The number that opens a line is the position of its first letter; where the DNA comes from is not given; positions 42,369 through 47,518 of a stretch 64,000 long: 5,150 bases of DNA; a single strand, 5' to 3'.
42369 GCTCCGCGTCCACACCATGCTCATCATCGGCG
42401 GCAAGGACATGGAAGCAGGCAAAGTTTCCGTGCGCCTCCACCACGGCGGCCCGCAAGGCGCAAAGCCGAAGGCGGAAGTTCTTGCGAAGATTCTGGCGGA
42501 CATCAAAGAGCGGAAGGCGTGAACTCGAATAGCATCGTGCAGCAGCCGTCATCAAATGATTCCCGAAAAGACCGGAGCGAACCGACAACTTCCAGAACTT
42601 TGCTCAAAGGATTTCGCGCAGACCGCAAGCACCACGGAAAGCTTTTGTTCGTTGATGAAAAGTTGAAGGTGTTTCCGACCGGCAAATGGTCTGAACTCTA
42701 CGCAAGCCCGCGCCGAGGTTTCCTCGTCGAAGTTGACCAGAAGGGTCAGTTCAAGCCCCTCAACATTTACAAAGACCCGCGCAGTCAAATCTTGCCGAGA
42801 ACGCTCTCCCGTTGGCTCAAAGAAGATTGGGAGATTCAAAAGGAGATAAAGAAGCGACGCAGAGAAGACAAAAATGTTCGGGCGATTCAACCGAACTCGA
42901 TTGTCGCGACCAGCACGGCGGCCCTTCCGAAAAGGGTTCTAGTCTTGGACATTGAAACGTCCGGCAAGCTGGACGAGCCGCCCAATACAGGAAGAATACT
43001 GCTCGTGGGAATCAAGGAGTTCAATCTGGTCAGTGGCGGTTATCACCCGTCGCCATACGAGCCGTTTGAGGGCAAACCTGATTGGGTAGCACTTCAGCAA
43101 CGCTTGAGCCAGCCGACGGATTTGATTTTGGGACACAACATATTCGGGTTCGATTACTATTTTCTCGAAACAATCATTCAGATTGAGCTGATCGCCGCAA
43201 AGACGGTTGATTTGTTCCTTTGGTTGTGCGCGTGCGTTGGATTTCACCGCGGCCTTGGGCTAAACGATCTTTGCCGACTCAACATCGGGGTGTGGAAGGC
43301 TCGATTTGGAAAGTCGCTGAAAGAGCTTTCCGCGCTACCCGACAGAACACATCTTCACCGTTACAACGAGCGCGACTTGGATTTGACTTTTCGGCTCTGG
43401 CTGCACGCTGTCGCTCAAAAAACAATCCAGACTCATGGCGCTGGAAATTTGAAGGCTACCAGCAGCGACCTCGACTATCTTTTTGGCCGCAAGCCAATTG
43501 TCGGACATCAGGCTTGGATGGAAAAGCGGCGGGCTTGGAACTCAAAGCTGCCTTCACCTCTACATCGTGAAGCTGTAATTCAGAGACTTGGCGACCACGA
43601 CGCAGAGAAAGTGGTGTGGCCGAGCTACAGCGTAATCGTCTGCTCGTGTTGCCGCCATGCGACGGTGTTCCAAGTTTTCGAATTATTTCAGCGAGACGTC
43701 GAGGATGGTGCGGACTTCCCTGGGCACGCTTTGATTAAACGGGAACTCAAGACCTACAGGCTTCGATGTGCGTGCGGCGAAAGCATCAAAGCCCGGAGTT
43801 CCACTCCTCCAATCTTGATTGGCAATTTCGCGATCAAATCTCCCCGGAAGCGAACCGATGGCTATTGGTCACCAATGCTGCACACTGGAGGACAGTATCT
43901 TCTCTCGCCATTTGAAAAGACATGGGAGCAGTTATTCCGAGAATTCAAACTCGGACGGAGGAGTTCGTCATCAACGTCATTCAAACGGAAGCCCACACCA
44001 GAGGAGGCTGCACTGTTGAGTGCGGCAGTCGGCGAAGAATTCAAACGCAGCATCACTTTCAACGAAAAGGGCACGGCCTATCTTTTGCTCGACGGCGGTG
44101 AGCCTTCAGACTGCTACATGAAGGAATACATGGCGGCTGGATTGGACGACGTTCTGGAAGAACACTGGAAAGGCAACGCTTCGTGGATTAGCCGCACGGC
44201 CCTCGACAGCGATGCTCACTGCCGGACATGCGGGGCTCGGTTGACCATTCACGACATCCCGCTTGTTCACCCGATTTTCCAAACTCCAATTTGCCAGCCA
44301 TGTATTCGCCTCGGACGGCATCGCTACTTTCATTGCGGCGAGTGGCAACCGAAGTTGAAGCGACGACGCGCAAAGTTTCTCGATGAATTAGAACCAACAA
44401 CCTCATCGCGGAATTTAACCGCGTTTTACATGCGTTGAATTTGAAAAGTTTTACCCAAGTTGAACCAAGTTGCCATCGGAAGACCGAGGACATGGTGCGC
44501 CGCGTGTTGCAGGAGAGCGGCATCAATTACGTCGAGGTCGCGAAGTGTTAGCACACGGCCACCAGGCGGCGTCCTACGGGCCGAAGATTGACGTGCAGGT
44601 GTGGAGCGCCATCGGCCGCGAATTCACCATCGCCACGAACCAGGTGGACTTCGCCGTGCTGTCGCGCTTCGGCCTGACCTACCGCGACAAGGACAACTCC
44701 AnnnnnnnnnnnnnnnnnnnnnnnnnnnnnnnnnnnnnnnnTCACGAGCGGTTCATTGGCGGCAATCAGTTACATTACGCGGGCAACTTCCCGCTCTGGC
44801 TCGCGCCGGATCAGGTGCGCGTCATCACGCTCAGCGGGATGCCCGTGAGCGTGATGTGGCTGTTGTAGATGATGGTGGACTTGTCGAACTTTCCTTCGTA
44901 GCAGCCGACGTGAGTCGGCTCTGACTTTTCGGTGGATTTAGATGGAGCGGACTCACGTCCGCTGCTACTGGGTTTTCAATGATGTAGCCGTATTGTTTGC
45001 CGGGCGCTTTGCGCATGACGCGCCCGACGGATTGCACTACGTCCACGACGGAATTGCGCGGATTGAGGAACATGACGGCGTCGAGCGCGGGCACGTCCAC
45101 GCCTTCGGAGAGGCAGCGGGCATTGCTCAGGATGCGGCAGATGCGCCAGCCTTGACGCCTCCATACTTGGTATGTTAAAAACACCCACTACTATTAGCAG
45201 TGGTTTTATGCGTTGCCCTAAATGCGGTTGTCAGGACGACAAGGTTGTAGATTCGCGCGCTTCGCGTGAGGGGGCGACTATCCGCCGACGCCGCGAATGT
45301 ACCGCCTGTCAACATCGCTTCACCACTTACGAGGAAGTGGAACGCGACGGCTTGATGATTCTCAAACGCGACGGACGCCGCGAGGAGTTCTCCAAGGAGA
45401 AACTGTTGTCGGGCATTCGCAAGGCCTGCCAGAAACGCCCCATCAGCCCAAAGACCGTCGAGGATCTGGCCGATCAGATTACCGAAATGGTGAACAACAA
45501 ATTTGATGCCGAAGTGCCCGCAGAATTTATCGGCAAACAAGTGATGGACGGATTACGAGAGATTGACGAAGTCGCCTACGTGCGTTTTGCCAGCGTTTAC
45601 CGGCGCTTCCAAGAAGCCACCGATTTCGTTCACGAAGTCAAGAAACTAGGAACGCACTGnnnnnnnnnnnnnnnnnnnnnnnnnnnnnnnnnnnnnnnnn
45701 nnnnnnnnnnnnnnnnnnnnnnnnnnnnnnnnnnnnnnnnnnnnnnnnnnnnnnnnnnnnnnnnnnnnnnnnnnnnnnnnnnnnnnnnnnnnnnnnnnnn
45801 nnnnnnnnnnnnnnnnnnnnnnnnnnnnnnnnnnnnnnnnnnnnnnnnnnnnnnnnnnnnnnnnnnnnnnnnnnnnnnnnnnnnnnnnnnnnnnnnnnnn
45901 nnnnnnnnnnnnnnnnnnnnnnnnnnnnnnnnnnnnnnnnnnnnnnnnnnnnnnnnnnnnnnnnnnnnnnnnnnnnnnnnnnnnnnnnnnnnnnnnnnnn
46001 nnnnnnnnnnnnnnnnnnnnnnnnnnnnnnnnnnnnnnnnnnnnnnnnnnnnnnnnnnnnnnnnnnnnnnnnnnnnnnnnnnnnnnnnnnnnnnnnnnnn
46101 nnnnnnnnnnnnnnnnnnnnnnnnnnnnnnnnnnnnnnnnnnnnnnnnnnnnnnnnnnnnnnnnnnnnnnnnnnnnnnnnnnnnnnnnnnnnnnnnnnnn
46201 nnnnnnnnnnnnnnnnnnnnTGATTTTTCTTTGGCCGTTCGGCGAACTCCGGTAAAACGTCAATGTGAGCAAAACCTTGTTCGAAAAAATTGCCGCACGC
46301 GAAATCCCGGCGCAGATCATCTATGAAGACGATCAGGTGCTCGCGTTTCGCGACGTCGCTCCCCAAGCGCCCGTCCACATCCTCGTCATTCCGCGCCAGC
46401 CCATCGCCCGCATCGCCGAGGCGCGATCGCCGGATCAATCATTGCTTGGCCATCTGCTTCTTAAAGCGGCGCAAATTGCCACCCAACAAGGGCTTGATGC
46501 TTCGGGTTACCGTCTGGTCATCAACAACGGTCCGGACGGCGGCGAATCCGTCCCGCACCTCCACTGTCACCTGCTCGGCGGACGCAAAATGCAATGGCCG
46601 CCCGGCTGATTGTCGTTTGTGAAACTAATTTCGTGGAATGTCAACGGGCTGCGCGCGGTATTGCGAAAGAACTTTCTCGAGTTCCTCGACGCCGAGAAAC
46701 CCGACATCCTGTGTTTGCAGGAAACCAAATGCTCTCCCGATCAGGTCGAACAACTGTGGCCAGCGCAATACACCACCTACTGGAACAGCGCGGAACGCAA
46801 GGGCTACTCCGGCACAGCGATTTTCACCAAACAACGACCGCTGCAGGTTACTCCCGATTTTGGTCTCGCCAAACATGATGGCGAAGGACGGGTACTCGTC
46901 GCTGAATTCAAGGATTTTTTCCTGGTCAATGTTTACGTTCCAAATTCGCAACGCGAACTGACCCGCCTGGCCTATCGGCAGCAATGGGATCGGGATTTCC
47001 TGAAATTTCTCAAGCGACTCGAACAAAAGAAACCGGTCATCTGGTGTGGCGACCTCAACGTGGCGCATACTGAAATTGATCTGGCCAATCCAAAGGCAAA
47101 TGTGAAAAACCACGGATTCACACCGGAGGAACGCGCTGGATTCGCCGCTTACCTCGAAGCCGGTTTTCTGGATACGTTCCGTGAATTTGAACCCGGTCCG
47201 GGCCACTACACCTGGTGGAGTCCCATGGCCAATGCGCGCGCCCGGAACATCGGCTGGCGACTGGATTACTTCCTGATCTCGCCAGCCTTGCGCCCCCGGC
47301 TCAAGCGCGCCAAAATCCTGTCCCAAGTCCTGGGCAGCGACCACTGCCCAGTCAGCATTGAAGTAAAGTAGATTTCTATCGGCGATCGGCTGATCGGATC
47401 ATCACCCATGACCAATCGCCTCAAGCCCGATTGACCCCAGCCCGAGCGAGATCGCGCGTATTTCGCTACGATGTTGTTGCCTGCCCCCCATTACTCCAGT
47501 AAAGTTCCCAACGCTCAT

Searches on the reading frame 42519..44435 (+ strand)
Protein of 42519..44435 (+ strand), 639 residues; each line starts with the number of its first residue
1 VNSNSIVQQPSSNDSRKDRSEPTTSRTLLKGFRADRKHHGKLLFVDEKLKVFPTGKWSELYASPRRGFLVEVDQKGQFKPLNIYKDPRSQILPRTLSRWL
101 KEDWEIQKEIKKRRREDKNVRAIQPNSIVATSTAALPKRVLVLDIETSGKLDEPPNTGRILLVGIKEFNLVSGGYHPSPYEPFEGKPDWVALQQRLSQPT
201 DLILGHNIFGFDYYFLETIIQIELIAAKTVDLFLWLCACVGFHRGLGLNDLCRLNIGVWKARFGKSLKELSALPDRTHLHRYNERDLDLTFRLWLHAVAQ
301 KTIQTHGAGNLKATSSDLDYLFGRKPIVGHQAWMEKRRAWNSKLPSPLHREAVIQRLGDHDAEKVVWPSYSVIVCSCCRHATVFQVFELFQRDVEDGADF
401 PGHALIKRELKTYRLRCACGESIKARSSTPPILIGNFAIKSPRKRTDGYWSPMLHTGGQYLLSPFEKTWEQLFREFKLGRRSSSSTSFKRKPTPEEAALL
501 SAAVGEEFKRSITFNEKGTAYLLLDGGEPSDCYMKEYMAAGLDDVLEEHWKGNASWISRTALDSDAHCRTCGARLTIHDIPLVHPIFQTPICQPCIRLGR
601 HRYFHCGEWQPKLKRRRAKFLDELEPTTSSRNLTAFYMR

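Call 45: search_protein_families(library=pfam, proteins=[window:42519-44435:+], max_evalue=0.001)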
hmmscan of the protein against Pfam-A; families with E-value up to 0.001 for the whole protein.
window:42519-44435:+ (639 aa): 0 families
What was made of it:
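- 42519..44438 (+): 639-aa gene of unknown function. Its GTG start overlaps the thrS-C stop. It is cargo inserted behind thrS. No Pfam hit (call 45).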

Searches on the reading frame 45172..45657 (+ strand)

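Call 45: search_protein_families(library=pfam, proteins=[window:45172-45657:+], max_evalue=0.001)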
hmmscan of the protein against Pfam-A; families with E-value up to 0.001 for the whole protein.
window:45172-45657:+ (162 aa): 2 families
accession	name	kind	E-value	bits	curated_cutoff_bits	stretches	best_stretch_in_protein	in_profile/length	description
PF03477.21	ATP-cone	-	1.4e-24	86.9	25.8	1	62-148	2-87/88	ATP cone domain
PF22811.2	Zn_ribbon_NrdR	-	3.7e-20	72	27.2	1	13-54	1-42/42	Transcriptional repressor NrdR-like, N-terminal domain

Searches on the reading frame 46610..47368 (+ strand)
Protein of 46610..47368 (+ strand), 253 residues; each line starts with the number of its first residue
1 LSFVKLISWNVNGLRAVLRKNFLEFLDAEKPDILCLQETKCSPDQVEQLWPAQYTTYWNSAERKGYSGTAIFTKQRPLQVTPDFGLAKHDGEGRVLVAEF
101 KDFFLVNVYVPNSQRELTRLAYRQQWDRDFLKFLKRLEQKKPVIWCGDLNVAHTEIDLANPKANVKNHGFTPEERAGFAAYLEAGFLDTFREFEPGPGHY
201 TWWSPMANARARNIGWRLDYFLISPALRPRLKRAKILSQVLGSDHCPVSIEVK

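Call 45: search_protein_families(library=pfam, proteins=[window:46610-47368:+], max_evalue=0.001)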
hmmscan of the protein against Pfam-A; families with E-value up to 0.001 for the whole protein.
window:46610-47368:+ (253 aa): 2 families
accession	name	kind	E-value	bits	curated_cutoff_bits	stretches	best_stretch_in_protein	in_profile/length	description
PF03372.29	Exo_endo_phos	-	1.6e-35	123.2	24.5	1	7-245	1-225/225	Endonuclease/Exonuclease/phosphatase family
PF14529.12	Exo_endo_phos_2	-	0.00027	21.2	27.4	0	104-248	2-116/117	Endonuclease-reverse transcriptase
